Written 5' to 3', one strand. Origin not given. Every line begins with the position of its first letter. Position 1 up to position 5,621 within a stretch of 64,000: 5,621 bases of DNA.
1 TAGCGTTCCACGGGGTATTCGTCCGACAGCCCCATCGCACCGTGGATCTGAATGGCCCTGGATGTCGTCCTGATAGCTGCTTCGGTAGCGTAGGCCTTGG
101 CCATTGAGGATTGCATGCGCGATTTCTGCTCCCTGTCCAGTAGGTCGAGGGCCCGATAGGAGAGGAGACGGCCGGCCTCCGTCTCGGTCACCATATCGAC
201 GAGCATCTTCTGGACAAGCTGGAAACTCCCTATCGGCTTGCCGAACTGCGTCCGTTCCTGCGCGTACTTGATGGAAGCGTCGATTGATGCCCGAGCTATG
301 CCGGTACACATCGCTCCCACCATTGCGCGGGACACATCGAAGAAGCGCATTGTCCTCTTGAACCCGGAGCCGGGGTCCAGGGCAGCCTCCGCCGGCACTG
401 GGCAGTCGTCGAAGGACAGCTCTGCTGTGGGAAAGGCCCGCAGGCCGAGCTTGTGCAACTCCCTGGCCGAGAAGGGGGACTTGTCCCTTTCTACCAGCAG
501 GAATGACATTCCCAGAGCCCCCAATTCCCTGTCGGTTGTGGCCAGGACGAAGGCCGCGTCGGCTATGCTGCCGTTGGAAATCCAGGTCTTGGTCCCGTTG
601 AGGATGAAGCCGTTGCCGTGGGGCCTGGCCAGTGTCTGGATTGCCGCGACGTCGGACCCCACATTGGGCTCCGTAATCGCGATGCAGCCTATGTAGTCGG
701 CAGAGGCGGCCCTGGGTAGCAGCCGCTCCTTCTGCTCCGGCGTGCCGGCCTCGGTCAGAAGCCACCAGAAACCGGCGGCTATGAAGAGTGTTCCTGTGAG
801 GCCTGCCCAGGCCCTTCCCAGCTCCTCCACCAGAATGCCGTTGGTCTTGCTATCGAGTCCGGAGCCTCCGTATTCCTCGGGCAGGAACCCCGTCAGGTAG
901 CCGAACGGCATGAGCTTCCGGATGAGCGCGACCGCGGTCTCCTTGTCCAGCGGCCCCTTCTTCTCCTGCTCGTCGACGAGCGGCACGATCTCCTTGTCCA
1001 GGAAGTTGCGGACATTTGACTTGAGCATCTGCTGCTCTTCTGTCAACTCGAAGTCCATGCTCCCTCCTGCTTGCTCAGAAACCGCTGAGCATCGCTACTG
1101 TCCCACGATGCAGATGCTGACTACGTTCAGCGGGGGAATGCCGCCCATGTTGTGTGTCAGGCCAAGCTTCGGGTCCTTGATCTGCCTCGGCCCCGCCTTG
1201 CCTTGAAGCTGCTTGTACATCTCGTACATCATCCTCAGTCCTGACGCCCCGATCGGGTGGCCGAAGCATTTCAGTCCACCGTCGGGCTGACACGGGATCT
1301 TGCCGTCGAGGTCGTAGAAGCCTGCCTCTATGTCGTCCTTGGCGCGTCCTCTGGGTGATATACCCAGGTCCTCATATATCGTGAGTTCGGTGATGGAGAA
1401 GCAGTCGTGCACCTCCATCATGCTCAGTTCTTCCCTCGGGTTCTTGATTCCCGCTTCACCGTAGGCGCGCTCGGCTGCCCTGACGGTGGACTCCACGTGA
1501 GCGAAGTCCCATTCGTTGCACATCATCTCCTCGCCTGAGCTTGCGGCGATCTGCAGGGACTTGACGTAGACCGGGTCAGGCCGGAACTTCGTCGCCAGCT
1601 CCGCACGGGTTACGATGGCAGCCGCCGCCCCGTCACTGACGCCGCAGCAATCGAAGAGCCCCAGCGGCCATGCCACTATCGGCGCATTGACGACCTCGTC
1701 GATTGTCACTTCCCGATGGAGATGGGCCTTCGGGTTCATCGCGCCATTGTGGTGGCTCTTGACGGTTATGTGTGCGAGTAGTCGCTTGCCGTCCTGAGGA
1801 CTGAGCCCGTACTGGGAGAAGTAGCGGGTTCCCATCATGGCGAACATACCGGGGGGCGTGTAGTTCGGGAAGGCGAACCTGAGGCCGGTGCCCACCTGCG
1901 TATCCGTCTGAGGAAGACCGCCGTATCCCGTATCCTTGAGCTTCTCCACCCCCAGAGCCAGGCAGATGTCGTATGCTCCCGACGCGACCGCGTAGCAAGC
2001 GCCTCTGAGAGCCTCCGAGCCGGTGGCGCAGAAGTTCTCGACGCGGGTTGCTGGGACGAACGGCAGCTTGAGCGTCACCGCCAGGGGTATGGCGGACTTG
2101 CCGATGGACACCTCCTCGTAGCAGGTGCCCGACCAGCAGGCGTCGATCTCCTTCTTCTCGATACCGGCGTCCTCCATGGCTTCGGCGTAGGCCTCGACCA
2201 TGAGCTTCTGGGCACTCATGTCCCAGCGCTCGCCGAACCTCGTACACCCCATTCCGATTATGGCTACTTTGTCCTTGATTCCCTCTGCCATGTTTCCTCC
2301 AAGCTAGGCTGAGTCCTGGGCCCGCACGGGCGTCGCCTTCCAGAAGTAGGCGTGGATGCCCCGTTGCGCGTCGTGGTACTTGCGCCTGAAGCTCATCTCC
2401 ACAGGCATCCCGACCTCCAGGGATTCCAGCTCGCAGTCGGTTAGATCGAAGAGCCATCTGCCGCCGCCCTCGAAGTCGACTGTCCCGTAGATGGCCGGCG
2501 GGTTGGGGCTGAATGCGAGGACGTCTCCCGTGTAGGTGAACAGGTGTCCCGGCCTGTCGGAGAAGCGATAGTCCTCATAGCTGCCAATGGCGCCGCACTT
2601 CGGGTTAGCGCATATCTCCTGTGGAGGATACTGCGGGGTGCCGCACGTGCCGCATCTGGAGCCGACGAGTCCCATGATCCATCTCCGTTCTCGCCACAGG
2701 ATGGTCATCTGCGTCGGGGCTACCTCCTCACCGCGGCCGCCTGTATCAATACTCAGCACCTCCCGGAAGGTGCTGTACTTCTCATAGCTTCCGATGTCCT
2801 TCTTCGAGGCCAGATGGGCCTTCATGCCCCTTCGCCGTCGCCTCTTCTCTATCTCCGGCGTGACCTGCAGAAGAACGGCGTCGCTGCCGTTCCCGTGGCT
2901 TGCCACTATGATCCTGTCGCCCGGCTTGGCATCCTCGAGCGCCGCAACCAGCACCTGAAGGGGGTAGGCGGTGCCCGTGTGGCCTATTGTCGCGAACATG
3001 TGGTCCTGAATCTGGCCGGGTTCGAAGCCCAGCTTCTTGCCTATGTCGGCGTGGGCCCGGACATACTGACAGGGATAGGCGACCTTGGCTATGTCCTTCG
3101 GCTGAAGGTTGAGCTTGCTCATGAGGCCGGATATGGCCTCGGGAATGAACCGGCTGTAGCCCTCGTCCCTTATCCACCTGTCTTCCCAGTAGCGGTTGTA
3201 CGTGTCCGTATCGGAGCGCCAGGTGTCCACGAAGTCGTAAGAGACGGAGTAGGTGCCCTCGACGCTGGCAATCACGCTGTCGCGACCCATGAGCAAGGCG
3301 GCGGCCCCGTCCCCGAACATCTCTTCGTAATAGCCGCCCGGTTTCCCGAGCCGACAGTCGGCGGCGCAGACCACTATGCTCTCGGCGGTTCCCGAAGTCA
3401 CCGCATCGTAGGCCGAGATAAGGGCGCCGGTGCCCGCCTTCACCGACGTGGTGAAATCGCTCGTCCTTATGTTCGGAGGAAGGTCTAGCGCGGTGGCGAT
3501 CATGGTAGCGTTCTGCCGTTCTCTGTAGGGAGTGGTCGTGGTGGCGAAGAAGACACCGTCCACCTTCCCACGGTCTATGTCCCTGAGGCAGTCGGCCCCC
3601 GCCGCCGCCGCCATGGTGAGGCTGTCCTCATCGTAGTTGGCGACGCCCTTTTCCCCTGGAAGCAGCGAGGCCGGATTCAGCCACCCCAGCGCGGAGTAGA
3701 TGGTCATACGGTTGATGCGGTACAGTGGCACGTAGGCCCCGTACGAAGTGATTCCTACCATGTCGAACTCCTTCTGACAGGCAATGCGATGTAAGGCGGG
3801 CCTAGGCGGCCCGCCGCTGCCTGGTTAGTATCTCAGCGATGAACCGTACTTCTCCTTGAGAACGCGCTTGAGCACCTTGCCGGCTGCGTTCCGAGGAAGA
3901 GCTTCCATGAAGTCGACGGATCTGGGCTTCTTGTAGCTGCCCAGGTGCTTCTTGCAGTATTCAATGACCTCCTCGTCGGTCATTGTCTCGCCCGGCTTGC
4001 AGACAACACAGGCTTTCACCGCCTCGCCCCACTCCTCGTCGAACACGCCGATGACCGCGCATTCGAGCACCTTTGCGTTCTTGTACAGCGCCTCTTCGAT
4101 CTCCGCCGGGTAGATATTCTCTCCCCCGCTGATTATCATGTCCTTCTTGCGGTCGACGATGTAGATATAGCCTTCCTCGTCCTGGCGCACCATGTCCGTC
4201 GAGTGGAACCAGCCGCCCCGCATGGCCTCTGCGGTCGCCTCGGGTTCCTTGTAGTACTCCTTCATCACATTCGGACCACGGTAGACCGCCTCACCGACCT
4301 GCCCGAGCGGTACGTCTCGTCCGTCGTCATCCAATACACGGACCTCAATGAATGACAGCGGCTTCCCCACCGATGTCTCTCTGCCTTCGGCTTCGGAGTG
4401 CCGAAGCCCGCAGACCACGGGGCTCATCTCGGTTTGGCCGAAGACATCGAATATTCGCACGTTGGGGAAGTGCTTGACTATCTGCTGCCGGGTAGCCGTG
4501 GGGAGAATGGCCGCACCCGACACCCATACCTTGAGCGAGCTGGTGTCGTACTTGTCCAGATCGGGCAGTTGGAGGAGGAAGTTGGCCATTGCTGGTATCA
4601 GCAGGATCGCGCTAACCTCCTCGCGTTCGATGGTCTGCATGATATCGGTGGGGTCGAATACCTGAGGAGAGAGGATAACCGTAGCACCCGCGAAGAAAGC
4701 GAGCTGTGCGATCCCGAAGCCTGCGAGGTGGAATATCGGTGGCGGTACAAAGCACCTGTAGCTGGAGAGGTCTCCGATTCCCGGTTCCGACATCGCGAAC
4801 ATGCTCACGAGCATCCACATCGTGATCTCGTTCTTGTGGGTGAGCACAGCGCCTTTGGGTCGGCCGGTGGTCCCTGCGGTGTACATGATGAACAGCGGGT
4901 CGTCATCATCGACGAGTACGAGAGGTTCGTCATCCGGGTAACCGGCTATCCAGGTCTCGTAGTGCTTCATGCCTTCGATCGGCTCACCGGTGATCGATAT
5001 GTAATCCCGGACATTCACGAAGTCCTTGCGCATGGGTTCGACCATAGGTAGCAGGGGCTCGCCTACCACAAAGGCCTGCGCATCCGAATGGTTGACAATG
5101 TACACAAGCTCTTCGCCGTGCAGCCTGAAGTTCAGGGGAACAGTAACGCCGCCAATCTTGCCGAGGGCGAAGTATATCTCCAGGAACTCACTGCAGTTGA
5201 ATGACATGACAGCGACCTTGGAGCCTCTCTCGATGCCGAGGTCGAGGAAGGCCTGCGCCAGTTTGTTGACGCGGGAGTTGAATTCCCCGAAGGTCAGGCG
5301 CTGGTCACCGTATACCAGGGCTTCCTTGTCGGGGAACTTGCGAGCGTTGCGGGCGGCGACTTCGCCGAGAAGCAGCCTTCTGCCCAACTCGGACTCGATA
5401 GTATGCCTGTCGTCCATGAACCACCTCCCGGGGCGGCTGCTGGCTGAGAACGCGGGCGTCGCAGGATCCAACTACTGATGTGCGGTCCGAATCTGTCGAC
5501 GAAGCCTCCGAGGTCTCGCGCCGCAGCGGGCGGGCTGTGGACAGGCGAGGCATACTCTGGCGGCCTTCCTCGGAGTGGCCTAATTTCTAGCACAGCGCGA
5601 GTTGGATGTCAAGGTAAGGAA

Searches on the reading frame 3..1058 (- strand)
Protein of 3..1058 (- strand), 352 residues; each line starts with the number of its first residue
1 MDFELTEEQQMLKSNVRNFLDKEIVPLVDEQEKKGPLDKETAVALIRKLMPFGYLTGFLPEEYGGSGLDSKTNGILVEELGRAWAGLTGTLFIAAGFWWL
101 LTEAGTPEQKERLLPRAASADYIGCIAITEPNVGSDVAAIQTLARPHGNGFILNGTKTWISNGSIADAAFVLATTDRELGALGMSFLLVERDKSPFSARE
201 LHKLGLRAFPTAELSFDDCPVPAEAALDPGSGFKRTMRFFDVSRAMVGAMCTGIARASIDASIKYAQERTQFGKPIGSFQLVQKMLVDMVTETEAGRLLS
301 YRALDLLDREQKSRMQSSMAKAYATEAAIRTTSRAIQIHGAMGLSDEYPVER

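Call 88: search_protein_families(library=pfam, proteins=[window:3-1058:-], max_evalue=0.0001)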
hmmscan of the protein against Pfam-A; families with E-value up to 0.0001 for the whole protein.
window:3-1058:- (352 aa): 4 families
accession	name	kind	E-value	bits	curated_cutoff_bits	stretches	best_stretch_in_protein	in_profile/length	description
PF00441.29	Acyl-CoA_dh_1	-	8.8e-40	136.7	22.4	1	230-352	1-123/150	Acyl-CoA dehydrogenase, C-terminal domain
PF02771.21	Acyl-CoA_dh_N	-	3.4e-26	92.3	22.9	1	6-120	1-112/113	Acyl-CoA dehydrogenase, N-terminal domain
PF02770.24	Acyl-CoA_dh_M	-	2.7e-25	88.8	33.3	1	125-219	1-97/97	Acyl-CoA dehydrogenase, middle domain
PF08028.16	Acyl-CoA_dh_2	-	1.1e-15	58.5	22.7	1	246-352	2-118/134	Acyl-CoA dehydrogenase, C-terminal domain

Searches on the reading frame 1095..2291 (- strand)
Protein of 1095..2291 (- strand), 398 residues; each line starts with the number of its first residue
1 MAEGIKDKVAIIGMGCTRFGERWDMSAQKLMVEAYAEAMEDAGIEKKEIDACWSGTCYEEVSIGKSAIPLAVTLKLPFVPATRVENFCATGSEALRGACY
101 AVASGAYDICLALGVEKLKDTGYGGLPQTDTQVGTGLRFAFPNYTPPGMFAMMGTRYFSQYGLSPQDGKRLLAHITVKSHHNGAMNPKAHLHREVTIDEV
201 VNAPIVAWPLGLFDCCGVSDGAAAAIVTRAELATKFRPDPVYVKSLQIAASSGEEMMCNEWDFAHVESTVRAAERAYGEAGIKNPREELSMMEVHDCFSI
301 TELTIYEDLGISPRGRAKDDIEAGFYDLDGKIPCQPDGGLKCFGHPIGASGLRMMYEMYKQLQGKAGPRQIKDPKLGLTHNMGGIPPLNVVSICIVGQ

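Call 88: search_protein_families(library=pfam, proteins=[window:1095-2291:-], max_evalue=0.0001)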
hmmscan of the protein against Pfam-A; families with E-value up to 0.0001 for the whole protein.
window:1095-2291:- (398 aa): 3 families
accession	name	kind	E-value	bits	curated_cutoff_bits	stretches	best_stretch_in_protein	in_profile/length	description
PF22691.2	Thiolase_C_1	-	6.1e-34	117.3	28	1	255-393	7-141/144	Thiolase C-terminal domain-like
PF00108.29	Thiolase_N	-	7.6e-18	65.2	26.4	1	9-230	1-259/260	Thiolase, N-terminal domain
PF02803.24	Thiolase_C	-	1.3e-07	31.8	27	1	270-365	25-100/123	Thiolase, C-terminal domain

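Call 89: search_solved_structures(query=window:1095-2291:-, max_evalue=1e-15)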
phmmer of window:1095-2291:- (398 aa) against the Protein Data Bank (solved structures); distinct sequences matched with E-value up to 1e-15: 18.
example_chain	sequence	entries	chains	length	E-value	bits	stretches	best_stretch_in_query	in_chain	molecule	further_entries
6esq_A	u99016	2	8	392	7.2e-60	206.5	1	9-384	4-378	acetoacetyl-CoA thiolase | Acetyl-CoA acetyltransferase thiolase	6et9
7yvy_A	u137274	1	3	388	3.5e-56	194.3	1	8-386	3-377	Acetyl-CoA acetyltransferase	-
4yzo_A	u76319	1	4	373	6.8e-53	183.5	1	9-386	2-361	Putative acyl-CoA acyltransferase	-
6hsj_A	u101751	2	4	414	8.1e-49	170.1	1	5-383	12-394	SCP2-thiolase (type-1)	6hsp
6hrv_A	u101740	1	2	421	8.7e-49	170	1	5-383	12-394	SCP2-thiolase (type-1)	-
7pxp_C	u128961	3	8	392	3.2e-44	154.9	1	8-384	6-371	Benzoylsuccinyl-CoA thiolase subunit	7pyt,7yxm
3zbg_A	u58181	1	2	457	5.6e-41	144.2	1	75-387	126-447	3-KETOACYL-COA THIOLASE-LIKE PROTEIN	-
4bi9_A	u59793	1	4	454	1.8e-40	142.6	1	79-387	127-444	3-KETOACYL-COA THIOLASE, PUTATIVE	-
3zbk_A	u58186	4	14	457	9.8e-40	140.1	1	75-387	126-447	3-KETOACYL-COA THIOLASE-LIKE PROTEIN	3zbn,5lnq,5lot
3zbl_A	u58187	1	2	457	1.3e-39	139.7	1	75-387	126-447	3-KETOACYL-COA THIOLASE-LIKE PROTEIN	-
4bia_A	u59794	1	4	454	3.2e-39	138.5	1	79-387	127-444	3-KETOACYL-COA THIOLASE, PUTATIVE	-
4u4e_A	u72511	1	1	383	4.6e-28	101.7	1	6-386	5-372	Thiolase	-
6ok1_A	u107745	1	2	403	1.9e-25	93.1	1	9-352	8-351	Lipid-transfer protein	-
9myr_A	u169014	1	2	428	7.4e-24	87.9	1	149-385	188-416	Nonspecific lipid-transfer protein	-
9skh_I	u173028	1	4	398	8.1e-21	77.9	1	22-392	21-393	2,4-diacetylphloroglucinol biosynthesis protein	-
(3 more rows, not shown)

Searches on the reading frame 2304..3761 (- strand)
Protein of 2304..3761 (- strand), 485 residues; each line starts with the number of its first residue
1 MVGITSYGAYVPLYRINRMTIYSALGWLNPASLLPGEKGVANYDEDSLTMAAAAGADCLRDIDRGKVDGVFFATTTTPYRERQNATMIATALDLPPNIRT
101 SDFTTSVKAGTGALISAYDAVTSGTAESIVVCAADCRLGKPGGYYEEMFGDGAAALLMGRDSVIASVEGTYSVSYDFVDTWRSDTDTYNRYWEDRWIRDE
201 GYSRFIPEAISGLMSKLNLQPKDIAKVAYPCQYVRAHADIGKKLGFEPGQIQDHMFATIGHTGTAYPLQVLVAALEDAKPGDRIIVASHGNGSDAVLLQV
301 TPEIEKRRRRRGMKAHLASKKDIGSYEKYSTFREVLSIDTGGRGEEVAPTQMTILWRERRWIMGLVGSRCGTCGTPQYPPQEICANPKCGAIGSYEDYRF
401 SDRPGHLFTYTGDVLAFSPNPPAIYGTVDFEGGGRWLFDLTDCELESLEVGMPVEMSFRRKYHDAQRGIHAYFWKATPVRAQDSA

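Call 88: search_protein_families(library=pfam, proteins=[window:2304-3761:-], max_evalue=0.0001)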
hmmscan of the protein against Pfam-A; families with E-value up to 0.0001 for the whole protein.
window:2304-3761:- (485 aa): 3 families
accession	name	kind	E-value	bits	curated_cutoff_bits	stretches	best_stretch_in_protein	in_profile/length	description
PF01796.24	OB_ChsH2_C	-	1.8e-09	37.8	27.1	1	403-459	6-65/65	ChsH2, C-terminal OB-fold domain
PF12172.15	zf-ChsH2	-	5.7e-07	29.7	23.2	1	365-391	9-33/37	ChsH2, rubredoxin-like zinc ribbon domain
PF08541.16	ACP_syn_III_C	-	1.9e-05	25.2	26.6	1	215-293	2-81/90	3-Oxoacyl-[acyl-carrier-protein (ACP)] synthase III C terminal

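Call 90: search_solved_structures(query=window:2304-3761:-, max_evalue=0.00001)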
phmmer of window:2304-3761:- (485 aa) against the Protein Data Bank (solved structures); distinct sequences matched with E-value up to 0.00001: 13.
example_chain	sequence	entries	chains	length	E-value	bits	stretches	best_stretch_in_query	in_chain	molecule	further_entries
9skh_A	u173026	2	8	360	5e-39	137.6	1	2-329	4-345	2,4-diacetylphloroglucinol biosynthesis protein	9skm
5m3k_A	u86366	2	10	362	3.9e-36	128.1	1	2-325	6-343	PhlA | Hydroxymethylglutaryl-CoA synthase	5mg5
6esq_I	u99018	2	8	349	1.7e-30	109.4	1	2-333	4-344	HydroxyMethylGlutaryl-CoA synthase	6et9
9vbo_A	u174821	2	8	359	4.1e-24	88.4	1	2-309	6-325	3-oxoacyl-[acyl-carrier-protein (ACP)] synthase III, C-terminal domain protein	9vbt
6esq_E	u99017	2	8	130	1.8e-15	59.9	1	355-479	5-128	Pfam DUF35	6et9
1tvz_A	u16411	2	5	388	4e-10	42.3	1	2-225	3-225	3-hydroxy-3-methylglutaryl-CoA synthase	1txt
1xpk_A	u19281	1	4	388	4.6e-10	42.1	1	2-216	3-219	3-hydroxy-3-methylglutaryl CoA synthase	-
1xpl_A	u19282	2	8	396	5e-10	42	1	2-216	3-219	3-hydroxy-3-methylglutaryl CoA synthase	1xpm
5hwq_A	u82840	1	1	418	2.2e-07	33.2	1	32-182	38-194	Hydroxymethylglutaryl-CoA synthase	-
5hwp_A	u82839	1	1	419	2.2e-07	33.2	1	32-182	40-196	Hydroxymethylglutaryl-CoA synthase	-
5hwo_A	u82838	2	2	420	2.2e-07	33.2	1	32-182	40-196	Hydroxymethylglutaryl-CoA synthase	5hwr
3leh_A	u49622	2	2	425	3.2e-07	32.7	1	33-187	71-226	Putative hydroxymethylglutaryl-CoA synthase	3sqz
8s81_A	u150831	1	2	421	4.4e-07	32.2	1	31-187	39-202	HMG-CoA synthase-like protein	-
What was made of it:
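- Tried and rejected: They match the archaeal-type thiolase/HMG-CoA-synthase/DUF35 complex (6esq, 206 bits) better than benzoylsuccinyl-CoA thiolase (155 bits), so I rejected this (calls 89, 90).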

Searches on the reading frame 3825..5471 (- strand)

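Call 88: search_protein_families(library=pfam, proteins=[window:3825-5471:-], max_evalue=0.0001)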
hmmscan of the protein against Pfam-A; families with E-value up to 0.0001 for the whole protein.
window:3825-5471:- (548 aa): 2 families
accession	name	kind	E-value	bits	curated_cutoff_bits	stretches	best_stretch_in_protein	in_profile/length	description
PF00501.34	AMP-binding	-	2.1e-85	287.3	29.9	1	41-407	3-384/384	AMP-binding enzyme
PF13193.12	AMP-binding_C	-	6.1e-21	75.6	24.5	1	457-532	1-76/76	AMP-binding enzyme C-terminal domain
